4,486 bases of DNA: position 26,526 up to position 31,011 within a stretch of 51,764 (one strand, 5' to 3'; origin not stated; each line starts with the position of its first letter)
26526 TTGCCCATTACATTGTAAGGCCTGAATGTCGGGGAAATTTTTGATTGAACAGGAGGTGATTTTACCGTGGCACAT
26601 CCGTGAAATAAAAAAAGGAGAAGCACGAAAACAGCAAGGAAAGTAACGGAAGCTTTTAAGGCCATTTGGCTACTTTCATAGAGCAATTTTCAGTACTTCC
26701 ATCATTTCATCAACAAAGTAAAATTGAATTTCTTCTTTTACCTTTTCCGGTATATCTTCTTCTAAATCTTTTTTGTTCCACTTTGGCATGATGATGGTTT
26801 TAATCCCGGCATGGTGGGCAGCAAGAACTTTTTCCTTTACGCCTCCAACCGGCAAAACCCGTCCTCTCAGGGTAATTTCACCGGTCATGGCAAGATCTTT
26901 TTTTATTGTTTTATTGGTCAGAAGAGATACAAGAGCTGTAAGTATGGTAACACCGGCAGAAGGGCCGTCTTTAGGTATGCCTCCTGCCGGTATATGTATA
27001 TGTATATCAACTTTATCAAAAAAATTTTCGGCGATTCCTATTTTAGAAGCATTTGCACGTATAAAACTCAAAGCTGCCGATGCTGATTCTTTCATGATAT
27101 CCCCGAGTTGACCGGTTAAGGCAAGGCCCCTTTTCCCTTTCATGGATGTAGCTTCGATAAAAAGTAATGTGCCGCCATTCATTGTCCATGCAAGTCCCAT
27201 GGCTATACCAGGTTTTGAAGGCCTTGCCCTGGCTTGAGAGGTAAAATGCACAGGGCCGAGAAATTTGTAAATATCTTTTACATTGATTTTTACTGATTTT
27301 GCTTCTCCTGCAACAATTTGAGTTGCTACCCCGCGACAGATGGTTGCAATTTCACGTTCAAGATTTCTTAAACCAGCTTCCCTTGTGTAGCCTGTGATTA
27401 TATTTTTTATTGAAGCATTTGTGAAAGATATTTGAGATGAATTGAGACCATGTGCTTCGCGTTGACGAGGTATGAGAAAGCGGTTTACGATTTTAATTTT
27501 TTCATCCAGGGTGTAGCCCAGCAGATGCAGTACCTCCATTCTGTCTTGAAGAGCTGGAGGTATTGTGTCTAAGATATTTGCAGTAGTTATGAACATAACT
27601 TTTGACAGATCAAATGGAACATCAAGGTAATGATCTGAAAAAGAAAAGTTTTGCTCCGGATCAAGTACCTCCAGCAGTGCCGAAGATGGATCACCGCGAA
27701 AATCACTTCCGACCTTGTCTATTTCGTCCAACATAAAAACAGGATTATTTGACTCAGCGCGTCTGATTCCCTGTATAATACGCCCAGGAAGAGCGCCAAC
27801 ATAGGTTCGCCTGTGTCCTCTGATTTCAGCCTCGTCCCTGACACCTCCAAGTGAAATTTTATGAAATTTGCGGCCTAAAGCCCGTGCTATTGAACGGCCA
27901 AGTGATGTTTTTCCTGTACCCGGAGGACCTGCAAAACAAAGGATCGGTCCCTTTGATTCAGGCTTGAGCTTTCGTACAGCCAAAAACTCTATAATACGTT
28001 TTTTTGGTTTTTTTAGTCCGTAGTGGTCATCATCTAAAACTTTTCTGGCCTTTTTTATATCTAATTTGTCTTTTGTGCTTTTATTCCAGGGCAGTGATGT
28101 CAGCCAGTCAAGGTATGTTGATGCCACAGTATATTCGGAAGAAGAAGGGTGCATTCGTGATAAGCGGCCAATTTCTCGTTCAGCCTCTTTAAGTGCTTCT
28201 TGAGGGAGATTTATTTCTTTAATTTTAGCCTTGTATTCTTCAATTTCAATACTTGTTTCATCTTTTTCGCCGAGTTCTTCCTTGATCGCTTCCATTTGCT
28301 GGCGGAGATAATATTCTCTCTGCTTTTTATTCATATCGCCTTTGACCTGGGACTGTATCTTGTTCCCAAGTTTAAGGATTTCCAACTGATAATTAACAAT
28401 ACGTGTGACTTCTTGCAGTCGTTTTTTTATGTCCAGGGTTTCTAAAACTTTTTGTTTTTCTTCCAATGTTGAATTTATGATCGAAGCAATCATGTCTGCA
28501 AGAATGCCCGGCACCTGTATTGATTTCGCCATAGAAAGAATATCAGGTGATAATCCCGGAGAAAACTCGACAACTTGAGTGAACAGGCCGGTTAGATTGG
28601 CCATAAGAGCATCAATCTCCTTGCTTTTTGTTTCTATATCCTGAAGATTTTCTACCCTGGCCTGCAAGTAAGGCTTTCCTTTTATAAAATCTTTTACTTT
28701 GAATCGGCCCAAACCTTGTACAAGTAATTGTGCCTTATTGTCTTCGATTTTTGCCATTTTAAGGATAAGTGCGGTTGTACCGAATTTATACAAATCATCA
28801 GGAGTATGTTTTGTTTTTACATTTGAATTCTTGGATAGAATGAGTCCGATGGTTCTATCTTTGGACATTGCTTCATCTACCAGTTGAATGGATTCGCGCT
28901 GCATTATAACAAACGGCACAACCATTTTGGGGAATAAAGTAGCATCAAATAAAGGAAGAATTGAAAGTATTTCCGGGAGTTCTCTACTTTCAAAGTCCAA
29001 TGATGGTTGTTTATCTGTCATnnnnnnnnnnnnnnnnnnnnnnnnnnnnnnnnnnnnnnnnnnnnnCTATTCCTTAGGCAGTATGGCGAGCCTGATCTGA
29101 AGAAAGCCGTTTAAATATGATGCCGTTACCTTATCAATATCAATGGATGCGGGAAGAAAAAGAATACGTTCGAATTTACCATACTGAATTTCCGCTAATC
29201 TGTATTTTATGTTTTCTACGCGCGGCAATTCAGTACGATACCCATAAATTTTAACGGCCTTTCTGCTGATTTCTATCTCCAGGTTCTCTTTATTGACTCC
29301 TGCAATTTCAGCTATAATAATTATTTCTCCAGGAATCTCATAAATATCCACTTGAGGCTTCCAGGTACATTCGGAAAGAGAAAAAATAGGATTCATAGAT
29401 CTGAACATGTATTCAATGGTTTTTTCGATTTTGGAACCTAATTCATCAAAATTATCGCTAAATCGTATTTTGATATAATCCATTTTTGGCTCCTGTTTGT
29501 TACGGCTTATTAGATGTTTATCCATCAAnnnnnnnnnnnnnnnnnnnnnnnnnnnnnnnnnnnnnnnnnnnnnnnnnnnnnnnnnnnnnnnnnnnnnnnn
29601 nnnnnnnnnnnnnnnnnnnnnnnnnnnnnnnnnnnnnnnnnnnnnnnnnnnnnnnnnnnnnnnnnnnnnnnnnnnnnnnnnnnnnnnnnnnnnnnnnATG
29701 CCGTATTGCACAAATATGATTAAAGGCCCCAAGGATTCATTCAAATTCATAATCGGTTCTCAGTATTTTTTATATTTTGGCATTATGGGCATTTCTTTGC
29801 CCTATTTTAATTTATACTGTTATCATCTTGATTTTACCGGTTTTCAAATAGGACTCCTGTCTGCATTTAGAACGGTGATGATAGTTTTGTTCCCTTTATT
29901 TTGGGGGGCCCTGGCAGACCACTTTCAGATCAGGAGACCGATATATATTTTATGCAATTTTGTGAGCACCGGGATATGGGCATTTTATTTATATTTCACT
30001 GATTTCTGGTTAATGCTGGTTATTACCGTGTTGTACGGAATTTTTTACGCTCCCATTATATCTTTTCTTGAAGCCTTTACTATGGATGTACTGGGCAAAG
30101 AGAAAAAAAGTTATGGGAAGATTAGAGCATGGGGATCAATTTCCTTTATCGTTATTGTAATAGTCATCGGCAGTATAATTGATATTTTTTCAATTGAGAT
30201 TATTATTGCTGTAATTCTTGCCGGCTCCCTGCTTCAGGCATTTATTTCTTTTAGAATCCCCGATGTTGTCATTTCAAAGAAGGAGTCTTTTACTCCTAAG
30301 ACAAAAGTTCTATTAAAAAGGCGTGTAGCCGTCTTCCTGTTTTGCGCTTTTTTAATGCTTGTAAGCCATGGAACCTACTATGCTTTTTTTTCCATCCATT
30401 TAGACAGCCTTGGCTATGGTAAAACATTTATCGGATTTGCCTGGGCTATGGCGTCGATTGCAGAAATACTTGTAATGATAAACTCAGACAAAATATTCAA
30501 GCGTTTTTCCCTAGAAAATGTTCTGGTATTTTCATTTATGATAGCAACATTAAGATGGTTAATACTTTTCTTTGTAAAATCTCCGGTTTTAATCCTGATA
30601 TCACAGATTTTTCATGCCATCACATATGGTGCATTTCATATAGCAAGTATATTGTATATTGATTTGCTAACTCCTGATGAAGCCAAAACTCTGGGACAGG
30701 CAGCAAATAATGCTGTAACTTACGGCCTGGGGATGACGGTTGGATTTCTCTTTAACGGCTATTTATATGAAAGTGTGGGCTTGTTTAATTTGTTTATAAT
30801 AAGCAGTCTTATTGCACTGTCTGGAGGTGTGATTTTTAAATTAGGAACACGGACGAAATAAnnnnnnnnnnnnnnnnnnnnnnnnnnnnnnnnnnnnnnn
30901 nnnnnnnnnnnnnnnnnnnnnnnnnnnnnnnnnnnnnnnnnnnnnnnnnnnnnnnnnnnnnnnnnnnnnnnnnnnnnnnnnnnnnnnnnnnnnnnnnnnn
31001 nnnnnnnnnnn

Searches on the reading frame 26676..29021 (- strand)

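Call 78: search_protein_families(library=pfam, proteins=[window:26676-29021:-], max_evalue=0.00001)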
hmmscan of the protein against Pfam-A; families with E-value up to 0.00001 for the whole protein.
window:26676-29021:- (781 aa): 6 families
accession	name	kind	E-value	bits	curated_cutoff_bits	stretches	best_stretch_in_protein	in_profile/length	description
PF05362.19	Lon_C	-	3.8e-85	285.1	21.1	1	578-781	1-203/205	Lon protease (S16) C-terminal proteolytic domain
PF02190.22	LON_substr_bdg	-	3e-47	161.5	28.7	1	19-210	2-199/200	ATP-dependent protease La (LON) substrate-binding domain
PF00004.35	AAA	-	6.2e-25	88.6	21.2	1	361-498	1-126/131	ATPase family associated with various cellular activities (AAA)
PF22667.2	Lon_lid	-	1.7e-22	79.3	27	1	522-576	1-56/57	Lon protease AAA+ ATPase lid domain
PF13541.12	ChlI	-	8.9e-09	35.7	27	1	622-749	1-121/121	Subunit ChlI of Mg-chelatase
PF07728.20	AAA_5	-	4.1e-08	33.8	22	1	361-495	2-139/139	AAA domain (dynein-related subfamily)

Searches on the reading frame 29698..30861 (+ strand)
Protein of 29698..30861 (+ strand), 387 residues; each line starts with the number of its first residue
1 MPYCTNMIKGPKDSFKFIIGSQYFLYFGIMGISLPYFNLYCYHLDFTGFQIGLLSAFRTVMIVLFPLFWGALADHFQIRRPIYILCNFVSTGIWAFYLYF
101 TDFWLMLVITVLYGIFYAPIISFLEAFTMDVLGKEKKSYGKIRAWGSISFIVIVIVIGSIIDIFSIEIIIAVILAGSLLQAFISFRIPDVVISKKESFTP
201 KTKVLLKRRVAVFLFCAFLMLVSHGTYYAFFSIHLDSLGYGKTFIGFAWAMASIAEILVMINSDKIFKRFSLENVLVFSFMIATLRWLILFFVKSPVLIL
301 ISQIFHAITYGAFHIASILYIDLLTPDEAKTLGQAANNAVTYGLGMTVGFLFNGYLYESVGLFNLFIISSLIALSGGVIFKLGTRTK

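Call 78: search_protein_families(library=pfam, proteins=[window:29698-30861:+], max_evalue=0.00001)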
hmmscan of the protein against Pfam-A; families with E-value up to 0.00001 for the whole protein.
window:29698-30861:+ (387 aa): 4 families
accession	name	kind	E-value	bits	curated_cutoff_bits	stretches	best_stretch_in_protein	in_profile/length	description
PF12832.13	MFS_1_like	-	4.1e-71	240.4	25.2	1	21-367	6-372/373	MFS_1 like family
PF07690.21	MFS_1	-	3e-26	92.6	33.4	2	23-293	5-288/347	Major Facilitator Superfamily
PF03825.22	Nuc_H_symport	-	3.5e-24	86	25.9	1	23-358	11-363/400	Nucleoside H+ symporter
PF01306.25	LacY_symp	-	3.8e-10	39.6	24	1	17-379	10-395/413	LacY proton/sugar symporter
